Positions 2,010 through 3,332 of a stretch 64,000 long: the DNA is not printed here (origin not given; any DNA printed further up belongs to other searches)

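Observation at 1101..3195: Tandem-duplicated radical-SAM enzymes with the SPASM-like domain before the CX3CX2C core, co-transcribed with mnmG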

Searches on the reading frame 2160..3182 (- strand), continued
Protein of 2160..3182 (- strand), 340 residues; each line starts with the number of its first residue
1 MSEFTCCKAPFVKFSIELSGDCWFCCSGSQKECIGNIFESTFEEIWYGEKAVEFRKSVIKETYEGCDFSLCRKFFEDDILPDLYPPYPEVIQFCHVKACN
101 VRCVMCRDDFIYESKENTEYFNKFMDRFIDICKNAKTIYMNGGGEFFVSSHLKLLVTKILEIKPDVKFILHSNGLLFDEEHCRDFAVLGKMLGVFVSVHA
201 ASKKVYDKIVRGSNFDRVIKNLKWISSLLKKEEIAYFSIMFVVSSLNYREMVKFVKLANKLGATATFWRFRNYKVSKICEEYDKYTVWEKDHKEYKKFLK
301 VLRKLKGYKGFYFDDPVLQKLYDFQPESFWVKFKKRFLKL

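Call 42: search_protein_families(library=pfam, proteins=[P0038, P0048, P0083, P0085, P0098, P0156, P0064, P0160, P0169, P0173], max_evalue=0.0001)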
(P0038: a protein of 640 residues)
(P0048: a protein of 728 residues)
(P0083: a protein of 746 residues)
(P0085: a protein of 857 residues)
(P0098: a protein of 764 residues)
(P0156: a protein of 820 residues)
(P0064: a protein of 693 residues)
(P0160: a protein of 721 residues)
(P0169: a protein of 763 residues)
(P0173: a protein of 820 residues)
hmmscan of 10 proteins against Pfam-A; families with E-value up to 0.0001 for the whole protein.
P0038 (640 aa): 5 families
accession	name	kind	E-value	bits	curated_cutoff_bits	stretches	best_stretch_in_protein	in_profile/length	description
PF13186.11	SPASM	-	6.3e-13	49.2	21.5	1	10-72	1-64/67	Iron-sulfur cluster-binding domain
PF13489.12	Methyltransf_23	-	2.3e-10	40.9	27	1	406-562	17-159/164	Methyltransferase domain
PF08241.18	Methyltransf_11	-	1.2e-07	32.7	21.2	1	427-506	11-94/95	Methyltransferase domain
PF08242.18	Methyltransf_12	-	7.1e-05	23.9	30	0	454-504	64-97/98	Methyltransferase domain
PF13649.12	Methyltransf_25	-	7.4e-05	23.8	27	0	451-503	39-97/97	Methyltransferase domain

P0048 (728 aa): 3 families
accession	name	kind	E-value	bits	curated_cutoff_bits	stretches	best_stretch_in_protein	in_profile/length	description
PF05050.19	Methyltransf_21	-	3.8e-17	63.4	22.7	1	548-705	1-172/173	Methyltransferase FkbM domain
PF13186.11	SPASM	-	1.6e-15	57.6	21.5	1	9-74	1-66/67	Iron-sulfur cluster-binding domain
PF04055.27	Radical_SAM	-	4.8e-09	37.1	29.5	1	103-261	7-165/166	Radical SAM superfamily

P0083 (746 aa): 2 families
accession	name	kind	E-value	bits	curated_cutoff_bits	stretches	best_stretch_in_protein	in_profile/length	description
PF13186.11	SPASM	-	5.2e-13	49.5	21.5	1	3-63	1-63/67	Iron-sulfur cluster-binding domain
PF04055.27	Radical_SAM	-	2.5e-10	41.2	29.5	1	102-262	6-165/166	Radical SAM superfamily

P0085 (857 aa): 4 families
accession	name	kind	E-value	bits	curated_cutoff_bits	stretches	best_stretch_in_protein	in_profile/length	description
PF13186.11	SPASM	-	3.6e-10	40.4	21.5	1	7-58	1-55/67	Iron-sulfur cluster-binding domain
PF13489.12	Methyltransf_23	-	5.8e-08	33.1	27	1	411-541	18-148/164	Methyltransferase domain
PF08241.18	Methyltransf_11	-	6.6e-08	33.5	21.2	1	466-510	50-94/95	Methyltransferase domain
PF04055.27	Radical_SAM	-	6.6e-08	33.3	29.5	1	109-267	7-165/166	Radical SAM superfamily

P0098 (764 aa): 3 families
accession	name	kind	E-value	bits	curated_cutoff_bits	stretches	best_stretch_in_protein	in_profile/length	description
PF04230.19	PS_pyruv_trans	-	1.6e-20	74.6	25.3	1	401-705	2-279/280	Polysaccharide pyruvyl transferase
PF13186.11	SPASM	-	8.6e-07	29.6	21.5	1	5-72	1-66/67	Iron-sulfur cluster-binding domain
PF04055.27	Radical_SAM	-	1.5e-05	25.7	29.5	1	109-265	7-162/166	Radical SAM superfamily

P0156 (820 aa): 5 families
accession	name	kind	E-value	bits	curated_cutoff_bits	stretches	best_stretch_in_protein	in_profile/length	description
PF13186.11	SPASM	-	1.3e-12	48.3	21.5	1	7-68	1-64/67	Iron-sulfur cluster-binding domain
PF08241.18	Methyltransf_11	-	3.2e-11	44.2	21.2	1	415-471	39-94/95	Methyltransferase domain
PF04055.27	Radical_SAM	-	3.4e-07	31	29.5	1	106-263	6-165/166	Radical SAM superfamily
PF08242.18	Methyltransf_12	-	2.2e-05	25.6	30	1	428-469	55-97/98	Methyltransferase domain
PF13649.12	Methyltransf_25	-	2.3e-05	25.4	27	1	416-468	43-97/97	Methyltransferase domain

P0064 (693 aa): 2 families
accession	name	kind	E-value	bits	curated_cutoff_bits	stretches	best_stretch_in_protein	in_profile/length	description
PF04055.27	Radical_SAM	-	4.6e-10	40.3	29.5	1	465-623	7-165/166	Radical SAM superfamily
PF13186.11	SPASM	-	1.4e-08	35.4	21.5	1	364-424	1-63/67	Iron-sulfur cluster-binding domain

P0160 (721 aa): 2 families
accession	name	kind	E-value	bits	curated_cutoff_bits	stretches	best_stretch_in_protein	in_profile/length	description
PF13186.11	SPASM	-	5.2e-13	49.5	21.5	1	376-436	1-63/67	Iron-sulfur cluster-binding domain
PF00534.26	Glycos_transf_1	-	5.6e-05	23.2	26.4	1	187-266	15-98/172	Glycosyl transferases group 1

P0169 (763 aa): 2 families
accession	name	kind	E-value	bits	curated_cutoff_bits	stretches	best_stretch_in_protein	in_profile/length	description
PF13186.11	SPASM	-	8.6e-13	48.8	21.5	1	386-447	1-64/67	Iron-sulfur cluster-binding domain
PF04055.27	Radical_SAM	-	1.4e-08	35.5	29.5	1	526-642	51-165/166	Radical SAM superfamily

P0173 (820 aa): 2 families
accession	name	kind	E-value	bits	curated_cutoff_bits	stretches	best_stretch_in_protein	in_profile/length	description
PF04055.27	Radical_SAM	-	4.7e-09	37.1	29.5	1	589-719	5-136/166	Radical SAM superfamily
PF13186.11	SPASM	-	3.6e-07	30.8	21.5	1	483-543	1-64/67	Iron-sulfur cluster-binding domain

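Call 45: find_homologous_proteins(query=A2, max_evalue=1e-20)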
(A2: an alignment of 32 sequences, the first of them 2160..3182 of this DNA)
Query A2 (32 sequences) (340 aa, profile of the alignment): 54 proteins with E <= 1e-20 among 4499 candidates.
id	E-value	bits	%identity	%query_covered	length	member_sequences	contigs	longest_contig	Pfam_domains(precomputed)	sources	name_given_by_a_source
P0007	1.1e-153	530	50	98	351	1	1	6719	PF13186.12,PF04055.28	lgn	-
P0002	8.9e-152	523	87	99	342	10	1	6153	PF13186.12,PF04055.28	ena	-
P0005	1.3e-151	523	51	97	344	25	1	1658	PF13186.12,PF04055.28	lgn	-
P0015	1.6e-151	522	48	98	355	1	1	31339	PF13186.12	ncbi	-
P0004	2.4e-151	522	52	97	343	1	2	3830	PF13186.12,PF04055.28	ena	-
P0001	4.4e-151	521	96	99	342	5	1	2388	PF13186.12,PF04055.28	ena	-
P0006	7.6e-151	520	51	97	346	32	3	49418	PF13186.12,PF04055.28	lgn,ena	-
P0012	1.4e-150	519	49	97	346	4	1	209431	PF13186.12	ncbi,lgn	-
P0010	2.0e-150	519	50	97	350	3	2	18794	PF13186.12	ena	-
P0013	2.1e-150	519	50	97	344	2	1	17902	PF13186.12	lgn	-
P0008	1.1e-149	516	50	99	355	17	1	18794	PF13186.12,PF04055.28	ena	-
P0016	4.3e-149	514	49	97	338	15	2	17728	PF13186.12,PF04055.28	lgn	-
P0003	3.3e-147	508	80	99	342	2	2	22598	PF13186.12,PF04055.28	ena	-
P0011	4.1e-147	508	50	98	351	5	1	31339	PF13186.12,PF04055.28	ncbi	-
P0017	2.7e-146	505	46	96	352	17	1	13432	PF13186.12,PF04055.28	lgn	-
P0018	8.9e-145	500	49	97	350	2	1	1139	PF13186.12,PF04055.28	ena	-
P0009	5.8e-144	498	52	94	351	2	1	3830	PF13186.12,PF04055.28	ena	-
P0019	5.2e-141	488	46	98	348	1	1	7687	PF13186.12,PF04055.28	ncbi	-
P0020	6.0e-140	484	45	98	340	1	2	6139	PF13186.12,PF04055.28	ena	-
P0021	3.7e-137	475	46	97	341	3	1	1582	PF13186.12,PF04055.28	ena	-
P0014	2.4e-136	473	47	98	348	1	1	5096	PF13186.12,PF04055.28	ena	-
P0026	2.2e-127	443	37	89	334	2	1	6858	PF13186.12,PF04055.28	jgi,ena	-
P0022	5.8e-127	442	39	87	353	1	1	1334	PF13186.12,PF04055.28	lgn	-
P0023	7.9e-123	428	41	96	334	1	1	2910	PF13186.12,PF04055.28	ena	-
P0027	1.0e-121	424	34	95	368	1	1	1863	PF13186.12,PF04055.28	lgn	-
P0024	2.6e-121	423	40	98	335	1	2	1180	PF13186.12,PF04055.28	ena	-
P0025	5.5e-121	422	37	88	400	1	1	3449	PF13186.12,PF04055.28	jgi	jgi:radical SAM protein with 4Fe4S-binding SPASM domain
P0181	2.0e-120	420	41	99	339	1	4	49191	PF13186.12,PF04055.28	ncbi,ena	-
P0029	7.9e-119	415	34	95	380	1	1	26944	PF13186.12,PF04055.28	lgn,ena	-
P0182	5.6e-117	409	41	87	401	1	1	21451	PF13186.12,PF04055.28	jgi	jgi:radical SAM protein with 4Fe4S-binding SPASM domain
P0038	3.1e-116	406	42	89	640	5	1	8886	PF13489.13,PF13186.12,PF08241.19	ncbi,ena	-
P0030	1.8e-113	397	35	88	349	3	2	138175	PF13186.12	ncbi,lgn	-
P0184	1.3e-112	395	42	89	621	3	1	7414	PF13489.13,PF13186.12,PF04055.28,PF08241.19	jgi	jgi:radical SAM protein with 4Fe4S-binding SPASM domain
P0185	4.7e-112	393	39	89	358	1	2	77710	PF13186.12,PF04055.28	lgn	-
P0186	1.5e-110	388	34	87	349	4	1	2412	PF13186.12,PF04055.28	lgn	-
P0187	7.9e-110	385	34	87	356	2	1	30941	PF13186.12,PF04055.28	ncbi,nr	ncbi:MAG: SPASM domain-containing protein [Candidatus Gastranaerophilales bacterium]|nr:SPASM domain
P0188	2.6e-109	384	36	89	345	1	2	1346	PF13186.12,PF04055.28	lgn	-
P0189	7.5e-109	382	33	88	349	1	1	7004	PF13186.12,PF04055.28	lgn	-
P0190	1.9e-108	381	34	87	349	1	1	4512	PF13186.12,PF04055.28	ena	-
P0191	3.3e-107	377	33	87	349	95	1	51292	PF13186.12,PF04055.28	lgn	-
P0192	1.1e-106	375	36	88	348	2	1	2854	PF13186.12,PF04055.28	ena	-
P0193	1.7e-106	374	37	89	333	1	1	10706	PF13186.12,PF04055.28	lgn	-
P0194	1.8e-106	374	36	89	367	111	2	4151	PF13186.12,PF04055.28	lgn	-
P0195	4.8e-106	373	36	91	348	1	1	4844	PF13186.12,PF04055.28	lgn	-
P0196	3.2e-101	357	38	100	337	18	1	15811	PF13186.12,PF04055.28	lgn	-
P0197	9.3e-100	352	36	87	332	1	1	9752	PF13186.12,PF04055.28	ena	-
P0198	4.4e-95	337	34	93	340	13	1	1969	PF13186.12,PF04055.28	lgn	-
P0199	5.7e-91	323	34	87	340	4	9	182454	PF13186.12,PF04055.28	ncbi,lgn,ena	-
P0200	1.5e-21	95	33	19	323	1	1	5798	PF13186.12,PF04055.28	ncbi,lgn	-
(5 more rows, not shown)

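Call 46: find_encoding_contigs(protein=P0038, flank=10000, max_places=2)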
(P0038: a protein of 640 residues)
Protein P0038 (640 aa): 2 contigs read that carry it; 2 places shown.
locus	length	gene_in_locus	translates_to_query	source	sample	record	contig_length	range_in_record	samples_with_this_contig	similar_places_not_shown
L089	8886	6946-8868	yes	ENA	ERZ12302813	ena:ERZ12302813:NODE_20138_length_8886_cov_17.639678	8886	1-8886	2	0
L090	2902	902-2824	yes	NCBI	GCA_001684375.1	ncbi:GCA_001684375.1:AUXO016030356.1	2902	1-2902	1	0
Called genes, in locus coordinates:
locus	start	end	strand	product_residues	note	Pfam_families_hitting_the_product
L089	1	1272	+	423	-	?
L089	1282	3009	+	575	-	PF02776:TPP_enzyme_N, PF02775:TPP_enzyme_C (weak)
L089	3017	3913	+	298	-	PF00106:adh_short, PF08659:KR, PF01370:Epimerase (weak), PF13561:adh_short_C2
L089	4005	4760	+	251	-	PF22674:C2185-like_N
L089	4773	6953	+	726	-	PF00535:Glycos_transf_2, PF10111:Glyco_tranf_2_2, PF13641:Glyco_tranf_2_3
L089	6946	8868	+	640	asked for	PF13186:SPASM, PF13489:Methyltransf_23, PF08241:Methyltransf_11 (weak)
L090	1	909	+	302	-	?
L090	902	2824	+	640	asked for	PF13186:SPASM, PF13489:Methyltransf_23, PF08241:Methyltransf_11 (weak)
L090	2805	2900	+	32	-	?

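Call 47: find_encoding_contigs(protein=P0182, flank=10000, max_places=2)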
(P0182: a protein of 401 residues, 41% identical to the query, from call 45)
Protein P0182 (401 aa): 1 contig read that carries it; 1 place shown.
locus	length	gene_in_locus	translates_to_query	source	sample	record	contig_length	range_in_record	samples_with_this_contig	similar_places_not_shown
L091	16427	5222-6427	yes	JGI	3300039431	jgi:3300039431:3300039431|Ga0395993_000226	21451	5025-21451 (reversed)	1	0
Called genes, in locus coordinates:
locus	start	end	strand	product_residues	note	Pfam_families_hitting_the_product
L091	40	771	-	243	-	PF09930:DUF2162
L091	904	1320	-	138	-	PF09919:DUF2149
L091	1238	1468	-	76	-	-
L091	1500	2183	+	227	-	PF00106:adh_short, PF13561:adh_short_C2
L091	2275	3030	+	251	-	PF22674:C2185-like_N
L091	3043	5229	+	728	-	PF00535:Glycos_transf_2, PF10111:Glyco_tranf_2_2, PF13641:Glyco_tranf_2_3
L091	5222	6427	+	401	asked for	PF13186:SPASM, PF04055:Radical_SAM (weak)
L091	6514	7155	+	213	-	PF08241:Methyltransf_11, PF13489:Methyltransf_23 (weak)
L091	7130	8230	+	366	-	PF13186:SPASM, PF04055:Radical_SAM (weak)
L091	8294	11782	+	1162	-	PF02811:PHP, PF07733:DNA_pol3_alpha, PF17657:DNA_pol3_finger, PF14579:HHH_6, PF01336:tRNA_anti-codon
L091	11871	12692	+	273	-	PF01513:NAD_kinase, PF20143:NAD_kinase_C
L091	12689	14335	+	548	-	PF02463:SMC_N, PF13175:AAA_15, PF13476:AAA_23, PF13304:AAA_21 (faint)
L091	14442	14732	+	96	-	-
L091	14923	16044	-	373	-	PF03739:LptF_LptG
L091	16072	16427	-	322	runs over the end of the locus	PF08240:ADH_N, PF16912:Glu_dehyd_C, PF00107:ADH_zinc_N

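Call 60: find_encoding_contigs(protein=P0003, flank=6000, max_places=3)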
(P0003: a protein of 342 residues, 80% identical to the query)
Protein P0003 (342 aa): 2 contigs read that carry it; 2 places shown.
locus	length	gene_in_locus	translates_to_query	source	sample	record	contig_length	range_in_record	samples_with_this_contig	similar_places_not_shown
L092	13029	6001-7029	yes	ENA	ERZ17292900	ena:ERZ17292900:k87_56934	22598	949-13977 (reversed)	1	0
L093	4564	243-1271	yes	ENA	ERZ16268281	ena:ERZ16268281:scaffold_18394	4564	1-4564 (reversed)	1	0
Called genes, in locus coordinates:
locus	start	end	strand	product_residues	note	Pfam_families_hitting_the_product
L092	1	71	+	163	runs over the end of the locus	-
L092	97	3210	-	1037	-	PF00133:tRNA-synt_1, PF09334:tRNA-synt_1g (weak), PF08264:Anticodon_1, PF19302:DUF5915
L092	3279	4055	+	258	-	PF00702:Hydrolase, PF08282:Hydrolase_3 (faint), PF13419:HAD_2, PF13242:Hydrolase_like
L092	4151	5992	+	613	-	PF01134:GIDA, PF07992:Pyr_redox_2 (weak), PF12831:FAD_oxidored (weak), PF21680:GIDA_C_1st, PF13932:SAM_GIDA_C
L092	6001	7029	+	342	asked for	PF13186:SPASM, PF04055:Radical_SAM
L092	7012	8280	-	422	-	PF01011:PQQ (faint), PF13570:Beta-prop_ACSF4, PF25293:Beta-prop_EMC1_N (faint), PF07774:EMC1_C (faint), PF13360:PQQ_2, PF13570:Beta-prop_ACSF4 (weak), PF13360:PQQ_2 (weak)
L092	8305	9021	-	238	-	PF10858:DUF2659, PF09976:TPR_21, PF14559:TPR_19 (faint)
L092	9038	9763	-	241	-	PF01138:RNase_PH, PF03725:RNase_PH_C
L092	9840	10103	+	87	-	-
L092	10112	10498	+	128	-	PF05164:ZapA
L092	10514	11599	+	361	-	PF09731:Mitofilin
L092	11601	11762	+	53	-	-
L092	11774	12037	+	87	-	-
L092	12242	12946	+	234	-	PF08713:DNA_alkylation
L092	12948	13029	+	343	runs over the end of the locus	?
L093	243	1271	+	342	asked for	PF13186:SPASM, PF04055:Radical_SAM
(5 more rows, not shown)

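Call 61: find_encoding_contigs(protein=P0002, flank=6000, max_places=3)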
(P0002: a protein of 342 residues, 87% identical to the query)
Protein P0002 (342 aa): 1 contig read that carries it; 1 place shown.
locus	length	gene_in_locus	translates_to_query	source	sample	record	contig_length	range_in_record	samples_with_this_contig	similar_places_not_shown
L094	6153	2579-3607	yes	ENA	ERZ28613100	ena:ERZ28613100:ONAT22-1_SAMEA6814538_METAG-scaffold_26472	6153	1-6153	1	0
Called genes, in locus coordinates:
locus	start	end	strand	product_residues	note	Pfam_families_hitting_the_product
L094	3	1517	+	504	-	?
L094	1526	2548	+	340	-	PF13186:SPASM, PF04055:Radical_SAM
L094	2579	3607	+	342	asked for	PF13186:SPASM, PF04055:Radical_SAM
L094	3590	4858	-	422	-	PF01011:PQQ (faint), PF25293:Beta-prop_EMC1_N (faint), PF07774:EMC1_C (faint), PF13570:Beta-prop_ACSF4, PF13360:PQQ_2, PF13570:Beta-prop_ACSF4 (weak)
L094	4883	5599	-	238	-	PF10858:DUF2659, PF09976:TPR_21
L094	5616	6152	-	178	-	?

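Call 65: search_dna_similar(query=window:2160-3182:-, collection=plasmids, mode=protein, max_evalue=1e-8, max_rows=25)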
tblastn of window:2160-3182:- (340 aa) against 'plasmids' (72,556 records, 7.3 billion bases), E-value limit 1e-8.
Records with a match: 2; places in all: 2; records where one place covers at least 80% of the query: 2.
Best place of each record, by identity: <60% 2.
By first word of the organism name: Paracoccus 1; Candidatus 1.
By predicted mobility (MOB-suite, as given by PLSDB): non-mobilizable 2.
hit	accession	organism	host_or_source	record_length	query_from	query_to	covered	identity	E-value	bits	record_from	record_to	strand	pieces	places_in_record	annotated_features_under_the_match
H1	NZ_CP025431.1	Paracoccus zhejiangensis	single cell,sludge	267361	7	333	96%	24.8%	2e-27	120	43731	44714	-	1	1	radical SAM protein | glycosyltransferase family 25 protein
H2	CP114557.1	Candidatus Manganitrophus sp.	activated carbon metagenome,metagenomic ...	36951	5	299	87%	24.7%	3e-10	69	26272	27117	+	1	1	radical SAM protein | aminoglycoside phosphotransferase family protein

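Call 66: search_dna_similar(query=window:2160-3182:-, collection=phages, mode=protein, max_evalue=1e-8, max_rows=15)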
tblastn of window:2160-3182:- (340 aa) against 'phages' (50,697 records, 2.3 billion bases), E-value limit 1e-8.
No match.

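Call 67: get_annotated_region(hit=H1, flank=12000)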
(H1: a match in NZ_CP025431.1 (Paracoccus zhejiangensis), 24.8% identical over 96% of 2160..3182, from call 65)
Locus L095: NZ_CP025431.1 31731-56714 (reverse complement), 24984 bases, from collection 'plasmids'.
description: Paracoccus zhejiangensis strain J6 plasmid pPZ01, complete sequence
organism: Paracoccus zhejiangensis (NCBI taxid 1077935)
taxonomy: Bacteria; Pseudomonadota; Alphaproteobacteria; Rhodobacterales; Paracoccaceae; Paracoccus; Paracoccus zhejiangensis
host: -; source: single cell,sludge; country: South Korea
typing (MOB-suite, as given by PLSDB): non-mobilizable
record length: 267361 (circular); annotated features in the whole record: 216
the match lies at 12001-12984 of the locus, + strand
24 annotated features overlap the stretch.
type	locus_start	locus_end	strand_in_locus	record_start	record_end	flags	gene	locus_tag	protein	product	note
CDS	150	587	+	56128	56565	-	-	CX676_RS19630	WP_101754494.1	DUF6484 domain-containing protein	-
CDS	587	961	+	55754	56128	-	-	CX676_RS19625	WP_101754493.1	hypothetical protein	-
CDS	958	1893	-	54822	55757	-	-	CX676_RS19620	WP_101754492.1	hypothetical protein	-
CDS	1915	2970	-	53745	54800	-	-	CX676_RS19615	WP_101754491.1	DUF4150 domain-containing protein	-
CDS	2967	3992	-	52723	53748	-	-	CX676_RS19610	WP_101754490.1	beta-ketoacyl synthase N-terminal-like domain-containing protein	-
CDS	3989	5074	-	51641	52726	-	-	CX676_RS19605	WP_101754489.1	DUF2169 domain-containing protein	-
CDS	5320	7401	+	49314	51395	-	-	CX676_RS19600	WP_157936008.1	serine/threonine-protein kinase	GO:0006468 - protein phosphorylation [Evidence IEA]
CDS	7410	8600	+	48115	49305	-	-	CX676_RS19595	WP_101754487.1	nucleotide sugar dehydrogenase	GO:0000271 - polysaccharide biosynthetic process [Evidence IEA]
CDS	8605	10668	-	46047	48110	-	-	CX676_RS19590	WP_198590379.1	caspase family protein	GO:0006508 - proteolysis [Evidence IEA]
CDS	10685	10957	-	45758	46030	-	-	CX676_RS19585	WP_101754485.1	hypothetical protein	-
CDS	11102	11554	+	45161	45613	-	-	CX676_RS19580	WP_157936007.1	hypothetical protein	-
CDS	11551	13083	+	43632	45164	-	-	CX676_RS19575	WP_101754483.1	radical SAM protein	-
CDS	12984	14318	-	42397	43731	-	-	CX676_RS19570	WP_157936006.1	glycosyltransferase family 25 protein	-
CDS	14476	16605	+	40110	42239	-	-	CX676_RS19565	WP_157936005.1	glycosyltransferase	-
CDS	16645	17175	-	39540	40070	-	-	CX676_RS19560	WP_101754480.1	2,4'-dihydroxyacetophenone dioxygenase family protein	-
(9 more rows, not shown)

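Call 68: get_annotated_region(hit=H2, flank=9000)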
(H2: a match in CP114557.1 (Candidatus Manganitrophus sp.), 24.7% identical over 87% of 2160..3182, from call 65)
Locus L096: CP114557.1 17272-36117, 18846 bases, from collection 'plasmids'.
description: MAG: Candidatus Manganitrophus sp. isolate GAC2 plasmid unnamed2, complete sequence
organism: Candidatus Manganitrophus sp. (NCBI taxid 2927580)
taxonomy: Bacteria; Nitrospirota; Nitrospiria; Candidatus Troglogloeales; Candidatus Manganitrophaceae; Candidatus Manganitrophus; Candidatus Manganitrophus sp.
host: -; source: activated carbon metagenome,metagenomic assembly,Carbon granules from GAC filter; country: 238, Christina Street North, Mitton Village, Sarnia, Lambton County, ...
typing (MOB-suite, as given by PLSDB): non-mobilizable
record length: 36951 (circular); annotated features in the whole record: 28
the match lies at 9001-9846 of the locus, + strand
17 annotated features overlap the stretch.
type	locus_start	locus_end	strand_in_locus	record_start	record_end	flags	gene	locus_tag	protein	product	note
CDS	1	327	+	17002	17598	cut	-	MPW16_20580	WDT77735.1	tetratricopeptide repeat protein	-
CDS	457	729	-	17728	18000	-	-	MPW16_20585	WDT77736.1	TMEM165/GDT1 family protein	-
CDS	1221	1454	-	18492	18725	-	-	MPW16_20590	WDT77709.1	hypothetical protein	-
CDS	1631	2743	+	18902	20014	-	-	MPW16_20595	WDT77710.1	hypothetical protein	-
CDS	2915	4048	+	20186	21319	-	-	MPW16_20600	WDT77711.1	glycosyltransferase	-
CDS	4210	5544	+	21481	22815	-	-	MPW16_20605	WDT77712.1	glycosyltransferase family 4 protein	-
CDS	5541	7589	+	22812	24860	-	-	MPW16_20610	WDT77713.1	alginate lyase family protein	-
CDS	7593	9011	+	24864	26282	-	-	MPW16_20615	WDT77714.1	aminoglycoside phosphotransferase family protein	-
CDS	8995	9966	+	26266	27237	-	-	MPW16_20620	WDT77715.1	radical SAM protein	-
CDS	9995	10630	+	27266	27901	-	-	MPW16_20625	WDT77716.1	histidine phosphatase family protein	-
CDS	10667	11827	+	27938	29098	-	-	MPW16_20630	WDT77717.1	glycosyltransferase family 4 protein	-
CDS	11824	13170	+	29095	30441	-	-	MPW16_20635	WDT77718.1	aminoglycoside phosphotransferase family protein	-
CDS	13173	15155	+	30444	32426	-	-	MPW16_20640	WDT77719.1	glycosyltransferase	-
CDS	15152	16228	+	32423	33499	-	-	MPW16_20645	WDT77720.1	glycosyltransferase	-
CDS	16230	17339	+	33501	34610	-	-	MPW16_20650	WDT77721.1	ABC transporter ATP-binding protein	-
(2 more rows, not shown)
